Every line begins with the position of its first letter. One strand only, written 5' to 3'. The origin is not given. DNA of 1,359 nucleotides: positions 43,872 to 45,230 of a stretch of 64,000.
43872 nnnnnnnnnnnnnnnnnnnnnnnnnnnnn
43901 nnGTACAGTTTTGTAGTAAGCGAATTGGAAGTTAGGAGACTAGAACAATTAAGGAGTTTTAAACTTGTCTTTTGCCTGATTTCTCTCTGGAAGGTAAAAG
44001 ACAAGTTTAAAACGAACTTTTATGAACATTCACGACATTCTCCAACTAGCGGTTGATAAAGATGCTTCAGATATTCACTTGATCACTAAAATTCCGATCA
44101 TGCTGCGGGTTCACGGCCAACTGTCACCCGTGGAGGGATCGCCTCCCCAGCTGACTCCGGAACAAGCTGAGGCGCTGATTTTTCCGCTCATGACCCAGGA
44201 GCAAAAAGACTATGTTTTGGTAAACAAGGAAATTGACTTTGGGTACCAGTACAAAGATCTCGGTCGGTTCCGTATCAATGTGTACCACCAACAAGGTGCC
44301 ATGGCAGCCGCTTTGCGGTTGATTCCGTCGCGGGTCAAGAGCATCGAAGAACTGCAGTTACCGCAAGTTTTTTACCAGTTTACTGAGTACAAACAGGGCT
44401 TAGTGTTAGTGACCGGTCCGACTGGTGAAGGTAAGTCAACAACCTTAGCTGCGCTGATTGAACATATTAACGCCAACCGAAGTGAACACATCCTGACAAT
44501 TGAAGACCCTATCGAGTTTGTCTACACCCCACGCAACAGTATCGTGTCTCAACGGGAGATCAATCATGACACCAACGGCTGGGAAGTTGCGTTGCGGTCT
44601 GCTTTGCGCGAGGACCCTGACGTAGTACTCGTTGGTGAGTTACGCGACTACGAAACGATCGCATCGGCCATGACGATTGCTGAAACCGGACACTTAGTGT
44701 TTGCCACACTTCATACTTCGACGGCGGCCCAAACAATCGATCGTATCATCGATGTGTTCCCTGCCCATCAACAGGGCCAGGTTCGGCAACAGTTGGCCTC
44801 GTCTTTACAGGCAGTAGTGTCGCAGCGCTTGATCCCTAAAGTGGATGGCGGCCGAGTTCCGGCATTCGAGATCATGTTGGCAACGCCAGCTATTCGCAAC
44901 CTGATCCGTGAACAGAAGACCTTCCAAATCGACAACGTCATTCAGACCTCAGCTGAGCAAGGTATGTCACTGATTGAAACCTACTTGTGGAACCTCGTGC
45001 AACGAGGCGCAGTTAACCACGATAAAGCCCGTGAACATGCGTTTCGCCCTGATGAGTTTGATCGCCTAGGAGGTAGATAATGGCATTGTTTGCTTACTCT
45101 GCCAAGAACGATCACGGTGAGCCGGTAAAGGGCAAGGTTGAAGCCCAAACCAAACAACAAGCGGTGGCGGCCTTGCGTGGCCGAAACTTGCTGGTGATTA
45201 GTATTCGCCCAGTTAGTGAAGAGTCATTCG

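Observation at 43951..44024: Family of long perfect AT-rich hairpins (13-18 bp stems beginning GTTTT, 22-25 nt loops) placed just upstream of start codons; this is the pilT copy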

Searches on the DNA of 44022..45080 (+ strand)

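Call 79: search_rna_families(source=L035, start=1, end=2500, threshold=evalue, max_evalue=1)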
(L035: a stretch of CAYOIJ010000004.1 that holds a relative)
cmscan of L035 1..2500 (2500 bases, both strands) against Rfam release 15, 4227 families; matches with E-value up to 1: 1.
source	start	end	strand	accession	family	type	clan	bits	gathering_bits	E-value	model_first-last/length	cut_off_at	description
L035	999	1021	+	RF01113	BMV3_UPD-PK3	Cis-reg;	-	25.2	36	0.6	1-23/23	no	Pseudoknot of upstream pseudoknot domain (UPD) of the 3'UTR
